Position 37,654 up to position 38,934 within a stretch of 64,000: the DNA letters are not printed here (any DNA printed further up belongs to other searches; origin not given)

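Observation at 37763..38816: Orphan PD-(D/E)XK nuclease-like gene wedged between sufB and sufC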

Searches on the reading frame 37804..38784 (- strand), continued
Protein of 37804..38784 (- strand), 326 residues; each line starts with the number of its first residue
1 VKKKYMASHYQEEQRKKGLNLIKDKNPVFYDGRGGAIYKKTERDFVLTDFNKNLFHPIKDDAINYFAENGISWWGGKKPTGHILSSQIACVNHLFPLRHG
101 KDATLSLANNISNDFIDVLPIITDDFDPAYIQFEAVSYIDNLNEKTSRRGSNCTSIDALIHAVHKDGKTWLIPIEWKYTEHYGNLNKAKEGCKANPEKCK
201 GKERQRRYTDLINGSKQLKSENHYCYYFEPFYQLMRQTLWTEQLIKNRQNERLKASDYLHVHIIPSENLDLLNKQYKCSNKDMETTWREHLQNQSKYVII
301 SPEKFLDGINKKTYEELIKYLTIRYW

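Call 31: search_solved_structures(query=A1, max_evalue=10, show_alignments=2)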
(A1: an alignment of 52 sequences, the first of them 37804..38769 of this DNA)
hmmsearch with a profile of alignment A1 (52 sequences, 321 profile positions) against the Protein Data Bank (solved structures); distinct sequences matched with E-value up to 10: 2.
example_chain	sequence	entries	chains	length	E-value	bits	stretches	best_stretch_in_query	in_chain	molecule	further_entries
8qma_P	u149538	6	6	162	0.094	15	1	25-84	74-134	PAP12 (DNA-directed RNA polymerase subunit omega) | PAP12 | PAP12, pTAC7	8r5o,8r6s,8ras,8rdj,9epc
8amz_H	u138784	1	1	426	1.4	11.2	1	101-151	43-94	26S proteasome regulatory subunit 7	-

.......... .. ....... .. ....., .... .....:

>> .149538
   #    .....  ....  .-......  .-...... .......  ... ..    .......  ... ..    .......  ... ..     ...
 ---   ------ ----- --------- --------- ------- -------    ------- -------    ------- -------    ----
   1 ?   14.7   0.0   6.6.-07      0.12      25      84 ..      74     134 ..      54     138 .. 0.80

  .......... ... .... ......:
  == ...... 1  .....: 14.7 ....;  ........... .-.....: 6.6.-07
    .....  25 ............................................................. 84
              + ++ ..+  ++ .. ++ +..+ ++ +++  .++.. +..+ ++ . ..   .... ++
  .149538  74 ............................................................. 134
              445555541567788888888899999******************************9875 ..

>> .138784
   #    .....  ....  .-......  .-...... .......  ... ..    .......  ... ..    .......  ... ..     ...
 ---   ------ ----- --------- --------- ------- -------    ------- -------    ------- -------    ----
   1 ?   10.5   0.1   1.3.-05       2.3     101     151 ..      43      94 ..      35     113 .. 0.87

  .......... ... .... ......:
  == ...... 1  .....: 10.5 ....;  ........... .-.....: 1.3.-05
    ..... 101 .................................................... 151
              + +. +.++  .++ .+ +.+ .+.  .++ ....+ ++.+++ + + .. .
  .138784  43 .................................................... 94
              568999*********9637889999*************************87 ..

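Call 37: predict_structure(alignment_id=A1)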
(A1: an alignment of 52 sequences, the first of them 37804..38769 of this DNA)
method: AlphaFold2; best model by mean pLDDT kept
length: 321 residues; sequences in the alignment: 52
mean_pLDDT: 92.4   pTM: 0.91
mean pLDDT of the five models: 92.4, 92.2, 90.7, 90.3, 87.0
residues with pLDDT >= 90: 252; 70-90: 58; 50-70: 8; < 50: 3
segments of 3 or more residues with pLDDT < 50: 146-148
pLDDT, mean of each block of 10 residues (from residue 1): 88 97 94 91 96 97 87 92 97 98 98 92 93 79 53 95 97 89 89 87 94 95 93 94 91 97 94 96 97 98 97 98 94
secondary structure, 60 per line:
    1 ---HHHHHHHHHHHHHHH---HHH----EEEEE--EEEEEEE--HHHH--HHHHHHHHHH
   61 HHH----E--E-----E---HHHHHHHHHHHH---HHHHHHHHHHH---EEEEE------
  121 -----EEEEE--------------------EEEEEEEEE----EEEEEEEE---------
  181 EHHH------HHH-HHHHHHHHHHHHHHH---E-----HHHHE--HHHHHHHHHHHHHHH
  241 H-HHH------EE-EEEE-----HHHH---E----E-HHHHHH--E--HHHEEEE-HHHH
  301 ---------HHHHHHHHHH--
elements in order: H4-18 E29-33 E36-42 H45-48 H51-63 H81-92 H96-106 E110-114 E126-130 E151-159 E164-171 H195-209 H219-222 H226-241 E255-258 H264-267 H278-283 E292-295 H297-300 H310-319

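Call 40: find_encoding_contigs(protein=P0043, flank=5000, max_places=10)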
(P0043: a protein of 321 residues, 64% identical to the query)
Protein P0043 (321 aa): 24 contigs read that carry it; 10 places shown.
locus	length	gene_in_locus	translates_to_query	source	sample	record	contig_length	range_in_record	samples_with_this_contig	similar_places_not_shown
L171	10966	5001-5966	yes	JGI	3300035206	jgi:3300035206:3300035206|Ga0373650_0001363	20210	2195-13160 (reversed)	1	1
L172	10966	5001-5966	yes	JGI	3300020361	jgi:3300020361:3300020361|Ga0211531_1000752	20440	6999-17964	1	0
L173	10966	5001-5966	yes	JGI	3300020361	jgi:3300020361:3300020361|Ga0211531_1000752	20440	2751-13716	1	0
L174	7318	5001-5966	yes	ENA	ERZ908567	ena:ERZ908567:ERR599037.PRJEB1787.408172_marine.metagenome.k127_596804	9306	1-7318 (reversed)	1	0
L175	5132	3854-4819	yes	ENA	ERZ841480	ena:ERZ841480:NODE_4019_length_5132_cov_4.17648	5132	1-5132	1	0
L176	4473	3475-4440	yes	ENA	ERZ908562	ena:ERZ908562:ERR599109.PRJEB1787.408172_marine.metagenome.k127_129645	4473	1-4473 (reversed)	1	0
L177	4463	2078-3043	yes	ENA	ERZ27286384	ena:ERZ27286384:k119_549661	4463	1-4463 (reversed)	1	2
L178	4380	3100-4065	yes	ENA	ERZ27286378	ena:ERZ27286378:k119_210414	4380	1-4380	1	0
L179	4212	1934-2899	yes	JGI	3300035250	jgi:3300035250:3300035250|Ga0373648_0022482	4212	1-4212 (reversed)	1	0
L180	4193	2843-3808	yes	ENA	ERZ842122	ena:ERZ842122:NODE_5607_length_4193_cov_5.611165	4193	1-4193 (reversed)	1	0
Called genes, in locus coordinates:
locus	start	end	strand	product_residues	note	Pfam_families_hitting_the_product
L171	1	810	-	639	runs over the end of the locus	PF22977:WHD, PF00004:AAA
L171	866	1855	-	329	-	PF08279:HTH_11 (weak), PF13280:WYL, PF25583:WCX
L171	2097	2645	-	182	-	-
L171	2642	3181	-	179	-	-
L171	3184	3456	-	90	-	-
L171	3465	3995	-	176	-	-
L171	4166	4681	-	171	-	PF04480:DUF559 (faint)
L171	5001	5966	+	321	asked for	PF22558:REase-ARP, PF20796:PDDEXK_13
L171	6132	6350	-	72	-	-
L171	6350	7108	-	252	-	-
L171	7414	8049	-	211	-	-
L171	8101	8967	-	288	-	PF22558:REase-ARP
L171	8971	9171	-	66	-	-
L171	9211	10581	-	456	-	PF01068:DNA_ligase_A_M, PF04679:DNA_ligase_A_C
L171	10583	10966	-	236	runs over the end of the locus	-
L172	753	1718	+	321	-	PF22558:REase-ARP, PF20796:PDDEXK_13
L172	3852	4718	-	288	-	PF22558:REase-ARP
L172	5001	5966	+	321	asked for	PF22558:REase-ARP, PF20796:PDDEXK_13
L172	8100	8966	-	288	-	PF22558:REase-ARP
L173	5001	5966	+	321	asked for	PF22558:REase-ARP, PF20796:PDDEXK_13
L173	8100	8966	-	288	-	PF22558:REase-ARP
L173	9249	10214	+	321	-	PF22558:REase-ARP, PF20796:PDDEXK_13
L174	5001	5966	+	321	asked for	PF22558:REase-ARP, PF20796:PDDEXK_13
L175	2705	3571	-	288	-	PF22558:REase-ARP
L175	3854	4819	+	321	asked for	PF22558:REase-ARP, PF20796:PDDEXK_13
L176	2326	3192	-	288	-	PF22558:REase-ARP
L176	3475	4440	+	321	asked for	PF22558:REase-ARP, PF20796:PDDEXK_13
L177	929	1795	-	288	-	PF22558:REase-ARP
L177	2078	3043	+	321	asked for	PF22558:REase-ARP, PF20796:PDDEXK_13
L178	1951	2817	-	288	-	PF22558:REase-ARP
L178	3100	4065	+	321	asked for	PF22558:REase-ARP, PF20796:PDDEXK_13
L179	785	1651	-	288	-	PF22558:REase-ARP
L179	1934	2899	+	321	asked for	PF22558:REase-ARP, PF20796:PDDEXK_13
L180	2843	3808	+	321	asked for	PF22558:REase-ARP, PF20796:PDDEXK_13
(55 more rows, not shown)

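Call 41: fold_search(model_id=the predicted structure, library=pdb)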
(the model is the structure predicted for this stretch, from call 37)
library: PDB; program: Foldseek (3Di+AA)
matches with E <= 10: 152; with E <= 0.001: 0
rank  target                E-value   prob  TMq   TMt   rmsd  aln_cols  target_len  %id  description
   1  1wtd_B                5.2e-01  0.14  0.20  0.23   8.4       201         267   10  Crystal structure of type II restrcition endonuclease, EcoO109I DNA-free form (released 2004-12-14)
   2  1sa3_A                7.4e-01  0.08  0.14  0.16  12.1       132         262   14  An asymmetric complex of restriction endonuclease MspI on its palindromic DNA recognition site (released 2004-09-07)
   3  5tv3_B                1.3e+00  0.06  0.06  0.09   6.3        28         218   18  Crystal structure of the complex of Helicobacter pylori alpha-carbonic anhydrase with (E)-5-(((4-(tert-butyl)phenyl)su (released 2017-09-20)
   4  1wtd_A                1.4e+00  0.08  0.19  0.22   8.0       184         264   10  Crystal structure of type II restrcition endonuclease, EcoO109I DNA-free form (released 2004-12-14)
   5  8vxy_A                1.9e+00  0.05  0.19  0.23  14.2       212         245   11  Structure of HamA(E138A,K140A)B-plasmid DNA complex from the Escherichia coli Hachiman defense system (released 2024-03-13)
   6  4x5s_A                2.0e+00  0.04  0.06  0.09   7.0        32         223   22  The crystal structure of an alpha carbonic anhydrase from the extremophilic bacterium Sulfurihydrogenibium azorense. (released 2015-05-20)
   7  6ba9                  2.0e+00  0.01  0.09  0.11  15.2       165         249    7  YbtT - Type II thioesterase from Yersiniabactin NRPS/PKS biosynthetic pathway- S89A mutant (released 2018-10-31)
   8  4ygf_A                2.1e+00  0.04  0.06  0.08   7.9        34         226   20  Crystal structure of the complex of Helicobacter pylori alpha-Carbonic Anhydrase with acetazolamide (released 2015-07-01)
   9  1wte_MODEL_1_A        2.3e+00  0.06  0.19  0.22   8.8       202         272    9  Crystal structure of type II restrcition endonuclease, EcoO109I complexed with cognate DNA (released 2004-12-14)
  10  6im0_A                2.3e+00  0.04  0.06  0.09  10.5        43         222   19  Crystal structure of a highly thermostable carbonic anhydrase from Persephonella marina EX-H1 (released 2019-07-17)
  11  4xz5_A                2.4e+00  0.04  0.06  0.08  10.3        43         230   16  Structure of the thermostable alpha-Carbonic Anydrase from Thiomicrospira crunogena XCL-2 gammaproteobacterium (released 2015-07-29)
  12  4c3t_A                2.4e+00  0.04  0.06  0.09   7.1        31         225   19  The Carbonic anhydrase from Thermovibrio ammonificans reveals an interesting intermolecular disulfide contributing to  (released 2014-09-10)
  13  6p6j_B                2.5e+00  0.03  0.12  0.09  11.1       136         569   11  Structure of YbtPQ importer with substrate Ybt-Fe bound (released 2020-03-04)
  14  4g7a_A                2.7e+00  0.04  0.06  0.09   5.6        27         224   15  The crystal structure of an alpha Carbonic Anhydrase from the extremophilic bacterium Sulfurihydrogenibium yellowstone (released 2013-05-29)
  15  4f0p_C                2.7e+00  0.04  0.19  0.15  11.5       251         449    8  MspJI Restriction Endonuclease - P31 Form (released 2012-08-08)
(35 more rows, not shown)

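Call 44: find_encoding_contigs(protein=P0010, flank=5000, max_places=3)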
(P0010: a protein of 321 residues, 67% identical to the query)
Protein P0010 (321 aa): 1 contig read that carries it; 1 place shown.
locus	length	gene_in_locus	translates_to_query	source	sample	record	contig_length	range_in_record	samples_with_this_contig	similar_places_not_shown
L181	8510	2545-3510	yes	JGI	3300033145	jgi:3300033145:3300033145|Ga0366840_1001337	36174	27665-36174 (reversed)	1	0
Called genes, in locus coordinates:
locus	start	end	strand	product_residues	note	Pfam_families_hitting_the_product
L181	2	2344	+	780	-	?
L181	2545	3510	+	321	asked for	PF22558:REase-ARP, PF20796:PDDEXK_13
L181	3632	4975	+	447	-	PF00884:Sulfatase, PF01663:Phosphodiest, PF16347:SGSH_C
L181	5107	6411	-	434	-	PF00155:Aminotran_1_2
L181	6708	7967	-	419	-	PF13360:PQQ_2 (weak), PF01011:PQQ (faint), PF13360:PQQ_2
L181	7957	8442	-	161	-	PF00160:Pro_isomerase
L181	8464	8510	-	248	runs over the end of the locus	PF00160:Pro_isomerase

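Call 45: find_encoding_contigs(protein=P0012, flank=5000, max_places=3)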
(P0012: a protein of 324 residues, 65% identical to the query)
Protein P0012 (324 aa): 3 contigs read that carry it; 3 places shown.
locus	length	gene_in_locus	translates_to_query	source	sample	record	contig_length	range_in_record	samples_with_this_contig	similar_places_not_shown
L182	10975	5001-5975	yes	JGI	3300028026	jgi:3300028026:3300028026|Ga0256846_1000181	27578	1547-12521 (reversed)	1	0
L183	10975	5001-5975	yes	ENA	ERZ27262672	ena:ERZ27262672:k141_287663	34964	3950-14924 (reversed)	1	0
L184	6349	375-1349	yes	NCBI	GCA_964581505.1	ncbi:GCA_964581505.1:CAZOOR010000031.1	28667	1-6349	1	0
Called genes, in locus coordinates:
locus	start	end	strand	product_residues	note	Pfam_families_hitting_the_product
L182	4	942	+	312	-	PF13793:Pribosyltran_N, PF00156:Pribosyltran, PF14572:Pribosyl_synth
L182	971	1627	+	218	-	PF01386:Ribosomal_L25p, PF14693:Ribosomal_TL5_C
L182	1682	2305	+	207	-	PF01195:Pept_tRNA_hydro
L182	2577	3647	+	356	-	PF13784:Fic_N, PF02661:Fic, PF21248:SoFic-like_C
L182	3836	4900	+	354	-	PF17761:DUF1016_N, PF06250:YhcG_C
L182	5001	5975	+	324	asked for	PF22558:REase-ARP, PF20796:PDDEXK_13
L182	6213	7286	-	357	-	PF16819:DUF5074 (weak)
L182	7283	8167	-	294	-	-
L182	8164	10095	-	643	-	PF07715:Plug, PF00593:TonB_dep_Rec_b-barrel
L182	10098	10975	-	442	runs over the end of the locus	PF18962:Por_Secre_tail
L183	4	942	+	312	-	PF13793:Pribosyltran_N, PF00156:Pribosyltran, PF14572:Pribosyl_synth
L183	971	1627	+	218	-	PF01386:Ribosomal_L25p, PF14693:Ribosomal_TL5_C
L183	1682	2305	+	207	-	PF01195:Pept_tRNA_hydro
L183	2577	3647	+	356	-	PF13784:Fic_N, PF02661:Fic, PF21248:SoFic-like_C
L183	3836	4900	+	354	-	PF17761:DUF1016_N, PF06250:YhcG_C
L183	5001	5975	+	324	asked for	PF22558:REase-ARP, PF20796:PDDEXK_13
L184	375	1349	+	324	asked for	PF22558:REase-ARP, PF20796:PDDEXK_13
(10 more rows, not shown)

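Call 46: find_encoding_contigs(protein=P0019, flank=5000, max_places=6)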
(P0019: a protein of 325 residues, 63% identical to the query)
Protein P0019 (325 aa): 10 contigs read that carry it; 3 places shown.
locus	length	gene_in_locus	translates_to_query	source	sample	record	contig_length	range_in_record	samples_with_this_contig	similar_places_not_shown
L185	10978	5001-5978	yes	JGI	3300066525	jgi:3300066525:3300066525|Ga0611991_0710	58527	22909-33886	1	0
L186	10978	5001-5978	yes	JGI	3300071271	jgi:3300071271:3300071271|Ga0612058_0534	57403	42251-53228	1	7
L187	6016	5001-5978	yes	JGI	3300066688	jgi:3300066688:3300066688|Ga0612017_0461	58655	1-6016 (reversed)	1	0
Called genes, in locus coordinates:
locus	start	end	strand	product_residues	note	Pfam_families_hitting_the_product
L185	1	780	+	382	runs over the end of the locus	PF02698:DUF218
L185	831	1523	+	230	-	-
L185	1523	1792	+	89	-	-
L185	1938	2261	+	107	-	-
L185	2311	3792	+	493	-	PF13174:TPR_6 (faint), PF13181:TPR_8 (faint), PF00515:TPR_1 (faint), PF07719:TPR_2 (faint), PF13424:TPR_12 (faint), PF13371:TPR_9 (faint), PF13428:TPR_14 (faint), PF13432:TPR_16 (faint), +1 more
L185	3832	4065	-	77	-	-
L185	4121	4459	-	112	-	PF02481:DNA_processg_A, PF10686:YAcAr, PF12694:cpYpsA (faint)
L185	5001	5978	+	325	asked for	PF22558:REase-ARP, PF20796:PDDEXK_13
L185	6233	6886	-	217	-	PF08843:AbiEii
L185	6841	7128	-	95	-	PF21956:DUF6922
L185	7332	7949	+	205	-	PF00239:Resolvase, PF13384:HTH_23 (faint)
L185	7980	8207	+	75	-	PF21956:DUF6922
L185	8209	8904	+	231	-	PF08843:AbiEii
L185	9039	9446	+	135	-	-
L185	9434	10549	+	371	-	PF10544:T5orf172 (weak), PF13455:MUG113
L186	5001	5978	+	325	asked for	PF22558:REase-ARP, PF20796:PDDEXK_13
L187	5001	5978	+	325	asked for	PF22558:REase-ARP, PF20796:PDDEXK_13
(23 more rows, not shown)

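Call 49: find_related_loci(query=A1, collection=viral_contigs, flank=4000)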
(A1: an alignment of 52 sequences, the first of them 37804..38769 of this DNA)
Query A1 (321 aa) in viral_contigs; peptide patterns used: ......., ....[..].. (x = any residue, [..] = any of these).
24 stretches matched a pattern, but none encodes a relative of the query by tblastn (E <= 1e-3).

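Call 58: search_protein_families(library=pfam, proteins=[L171:6132-6350:-, L171:6350-7108:-, L171:7414-8049:-, L171:8101-8967:-, L002:7168-7386:+, L167:8142-8411:+, L167:8419-8748:+, L002:4710-5909:+, L171:4166-4681:-], max_evalue=0.1)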
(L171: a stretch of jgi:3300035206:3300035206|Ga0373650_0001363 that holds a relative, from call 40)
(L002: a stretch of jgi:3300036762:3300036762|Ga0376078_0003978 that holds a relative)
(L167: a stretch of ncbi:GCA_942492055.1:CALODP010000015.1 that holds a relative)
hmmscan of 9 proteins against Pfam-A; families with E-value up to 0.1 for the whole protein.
L171:6132-6350:- (72 aa): 0 families

L171:6350-7108:- (252 aa): 1 family
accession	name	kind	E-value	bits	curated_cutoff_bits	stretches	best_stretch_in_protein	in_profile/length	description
PF21524.3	SAMD1_WH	-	0.097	13.3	24.5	0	110-140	20-50/63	SAM domain-containing protein 1, WH domain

L171:7414-8049:- (211 aa): 3 families
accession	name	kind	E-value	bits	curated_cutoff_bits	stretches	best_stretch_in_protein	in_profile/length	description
PF24023.1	DUF7335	-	0.015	16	27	1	23-74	19-67/101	Family of unknown function (DUF7335)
PF24568.1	CC_PcsB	-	0.034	14.5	27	0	165-194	2-31/75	Peptidoglycan hydrolase PcsB, coiled-coil domain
PF09601.15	DUF2459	-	0.059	13.5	27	1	54-103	24-67/171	Protein of unknown function (DUF2459)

L171:8101-8967:- (288 aa): 2 families
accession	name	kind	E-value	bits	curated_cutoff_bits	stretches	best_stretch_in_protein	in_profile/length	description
PF22558.3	REase-ARP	-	1.6e-16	61.2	27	1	34-288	31-270/270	Restriction Endonuclease associating with ARP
PF20796.3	PDDEXK_13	-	4.7e-05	23.3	27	1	130-288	144-289/290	PD-(D/E)XK nuclease superfamily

L002:7168-7386:+ (72 aa): 0 families

L167:8142-8411:+ (89 aa): 6 families
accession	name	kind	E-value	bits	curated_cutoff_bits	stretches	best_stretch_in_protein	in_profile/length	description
PF00515.34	TPR_1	-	0.00025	21.2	27.8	1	33-63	3-33/34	Tetratricopeptide repeat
PF04212.24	MIT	-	0.0012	19.3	30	1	29-59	2-32/66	MIT (microtubule interacting and transport) domain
PF07719.23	TPR_2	-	0.0042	17.6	27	1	33-63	3-33/34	Tetratricopeptide repeat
PF13181.12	TPR_8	-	0.0067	16.9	25.7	1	40-63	10-33/34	Tetratricopeptide repeat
PF13414.12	TPR_11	-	0.057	13.6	26.8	0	41-68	4-31/42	TPR repeat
PF13424.12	TPR_12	-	0.097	13.3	30.1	0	38-62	52-76/77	Tetratricopeptide repeat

L167:8419-8748:+ (109 aa): 1 family
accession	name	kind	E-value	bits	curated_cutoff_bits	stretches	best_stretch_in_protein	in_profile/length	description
PF07719.23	TPR_2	-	0.021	15.4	27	1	8-38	1-31/34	Tetratricopeptide repeat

L002:4710-5909:+ (399 aa): 3 families
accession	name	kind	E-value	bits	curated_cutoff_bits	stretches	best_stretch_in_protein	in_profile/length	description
PF00589.27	Phage_integrase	-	2.5e-43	148.3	27.1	1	205-365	3-171/172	Phage integrase family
PF13495.12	Phage_int_SAM_4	-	8.7e-12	45.7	27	1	106-183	2-79/85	Phage integrase, N-terminal SAM-like domain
PF02899.23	Phage_int_SAM_1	-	2.4e-06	28.2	22.3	1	117-181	13-78/83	Phage integrase, N-terminal SAM-like domain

L171:4166-4681:- (171 aa): 1 family
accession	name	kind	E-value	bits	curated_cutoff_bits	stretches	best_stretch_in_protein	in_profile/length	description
PF04480.18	DUF559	-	1.2e-05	25.5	20.6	1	2-43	50-88/109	Protein of unknown function (DUF559)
